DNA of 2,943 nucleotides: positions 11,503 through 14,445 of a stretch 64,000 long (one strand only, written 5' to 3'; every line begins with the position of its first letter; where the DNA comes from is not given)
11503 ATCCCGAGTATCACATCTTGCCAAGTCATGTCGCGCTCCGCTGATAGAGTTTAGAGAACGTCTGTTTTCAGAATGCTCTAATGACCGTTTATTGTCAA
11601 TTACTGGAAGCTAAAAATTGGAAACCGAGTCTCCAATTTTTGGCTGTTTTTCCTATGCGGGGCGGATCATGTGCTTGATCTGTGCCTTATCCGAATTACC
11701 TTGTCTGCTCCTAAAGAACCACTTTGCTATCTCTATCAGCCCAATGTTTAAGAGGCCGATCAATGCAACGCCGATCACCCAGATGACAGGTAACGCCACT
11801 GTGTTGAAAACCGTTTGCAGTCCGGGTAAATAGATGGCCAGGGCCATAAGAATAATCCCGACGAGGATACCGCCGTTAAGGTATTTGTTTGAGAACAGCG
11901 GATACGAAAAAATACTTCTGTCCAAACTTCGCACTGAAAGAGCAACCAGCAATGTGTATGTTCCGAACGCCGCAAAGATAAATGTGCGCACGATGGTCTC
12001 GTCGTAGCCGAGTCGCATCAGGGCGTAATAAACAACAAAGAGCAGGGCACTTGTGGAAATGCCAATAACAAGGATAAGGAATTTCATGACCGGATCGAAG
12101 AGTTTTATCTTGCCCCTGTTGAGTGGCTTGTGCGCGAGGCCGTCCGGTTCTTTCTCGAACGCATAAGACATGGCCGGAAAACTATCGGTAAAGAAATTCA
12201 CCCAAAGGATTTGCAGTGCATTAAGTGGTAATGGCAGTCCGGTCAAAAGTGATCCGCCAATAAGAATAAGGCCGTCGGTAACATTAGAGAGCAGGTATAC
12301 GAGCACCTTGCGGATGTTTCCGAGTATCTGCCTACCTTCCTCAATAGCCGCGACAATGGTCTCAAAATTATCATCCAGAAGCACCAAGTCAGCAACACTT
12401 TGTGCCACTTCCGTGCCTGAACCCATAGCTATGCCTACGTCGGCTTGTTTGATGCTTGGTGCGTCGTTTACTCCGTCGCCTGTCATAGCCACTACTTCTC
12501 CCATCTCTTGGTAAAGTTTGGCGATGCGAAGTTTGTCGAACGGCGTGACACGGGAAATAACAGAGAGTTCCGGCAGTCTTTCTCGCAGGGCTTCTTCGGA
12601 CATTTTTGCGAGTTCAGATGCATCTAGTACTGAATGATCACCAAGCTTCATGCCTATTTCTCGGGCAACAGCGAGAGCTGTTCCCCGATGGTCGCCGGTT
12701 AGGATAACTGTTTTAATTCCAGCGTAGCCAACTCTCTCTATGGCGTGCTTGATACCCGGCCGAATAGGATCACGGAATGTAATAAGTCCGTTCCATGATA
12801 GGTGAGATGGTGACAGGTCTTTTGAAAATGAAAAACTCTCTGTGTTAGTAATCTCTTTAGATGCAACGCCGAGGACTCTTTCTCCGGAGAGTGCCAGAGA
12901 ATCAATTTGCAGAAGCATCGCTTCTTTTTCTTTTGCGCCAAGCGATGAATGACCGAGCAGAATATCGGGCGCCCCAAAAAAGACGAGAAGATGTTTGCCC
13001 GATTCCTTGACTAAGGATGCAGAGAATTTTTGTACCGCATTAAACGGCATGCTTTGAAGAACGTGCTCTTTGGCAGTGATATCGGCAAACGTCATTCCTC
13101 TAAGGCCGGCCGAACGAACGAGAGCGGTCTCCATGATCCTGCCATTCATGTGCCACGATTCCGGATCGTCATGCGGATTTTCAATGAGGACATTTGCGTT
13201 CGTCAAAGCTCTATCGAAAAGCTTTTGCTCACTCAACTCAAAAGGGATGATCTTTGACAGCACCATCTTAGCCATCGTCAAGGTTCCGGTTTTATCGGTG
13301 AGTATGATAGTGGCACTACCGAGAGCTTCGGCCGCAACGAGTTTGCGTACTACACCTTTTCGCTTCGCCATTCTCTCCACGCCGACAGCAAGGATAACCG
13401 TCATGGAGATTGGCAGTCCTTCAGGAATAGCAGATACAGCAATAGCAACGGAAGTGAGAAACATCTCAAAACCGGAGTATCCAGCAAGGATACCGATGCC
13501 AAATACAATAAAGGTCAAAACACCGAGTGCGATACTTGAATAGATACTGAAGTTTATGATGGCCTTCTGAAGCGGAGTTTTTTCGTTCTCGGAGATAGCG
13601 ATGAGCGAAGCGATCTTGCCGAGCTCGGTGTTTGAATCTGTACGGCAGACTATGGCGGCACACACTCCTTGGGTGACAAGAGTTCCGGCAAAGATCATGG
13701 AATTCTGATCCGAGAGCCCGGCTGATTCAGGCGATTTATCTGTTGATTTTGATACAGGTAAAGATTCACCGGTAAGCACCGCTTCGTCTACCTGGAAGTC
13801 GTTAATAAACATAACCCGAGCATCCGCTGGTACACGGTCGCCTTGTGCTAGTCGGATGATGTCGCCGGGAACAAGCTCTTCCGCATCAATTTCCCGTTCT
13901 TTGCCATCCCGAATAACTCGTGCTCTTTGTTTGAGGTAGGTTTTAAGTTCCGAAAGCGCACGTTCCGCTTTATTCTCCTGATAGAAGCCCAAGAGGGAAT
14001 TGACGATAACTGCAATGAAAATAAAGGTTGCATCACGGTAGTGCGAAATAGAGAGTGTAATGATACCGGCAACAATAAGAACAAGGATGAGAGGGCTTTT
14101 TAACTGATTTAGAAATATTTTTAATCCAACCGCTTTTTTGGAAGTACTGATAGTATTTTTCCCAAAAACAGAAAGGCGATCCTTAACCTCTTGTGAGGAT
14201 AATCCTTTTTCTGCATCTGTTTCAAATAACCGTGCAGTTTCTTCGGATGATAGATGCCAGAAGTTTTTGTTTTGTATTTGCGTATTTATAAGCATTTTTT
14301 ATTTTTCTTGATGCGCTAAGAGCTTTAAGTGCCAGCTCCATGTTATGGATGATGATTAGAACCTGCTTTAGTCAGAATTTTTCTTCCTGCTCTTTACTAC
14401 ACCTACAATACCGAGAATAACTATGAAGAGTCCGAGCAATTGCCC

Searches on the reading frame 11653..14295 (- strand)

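Call 30: search_protein_families(library=pfam, proteins=[window:11653-14295:-], max_evalue=0.00001)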
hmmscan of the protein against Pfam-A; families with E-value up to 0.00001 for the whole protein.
window:11653-14295:- (880 aa): 6 families
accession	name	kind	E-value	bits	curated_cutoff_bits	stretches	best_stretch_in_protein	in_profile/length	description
PF00122.25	E1-E2_ATPase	-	4.8e-54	183.1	28.1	1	121-312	3-181/181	E1-E2 ATPase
PF00689.26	Cation_ATPase_C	-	5.9e-38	130.8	27.3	1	688-860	1-175/175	Cation transporting ATPase, C-terminus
PF00690.31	Cation_ATPase_N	-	1.2e-18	67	20.4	1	12-79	1-68/69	Cation transporter/ATPase, N-terminus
PF00702.32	Hydrolase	-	5e-16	60.1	26.4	1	330-619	3-191/191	haloacid dehalogenase-like hydrolase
PF13246.12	Cation_ATPase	-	6.2e-09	36.2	21.7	1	366-451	4-89/91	Cation transport ATPase (P-type)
PF08282.18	Hydrolase_3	-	1.5e-06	28.6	20.9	0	591-650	195-254/255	haloacid dehalogenase-like hydrolase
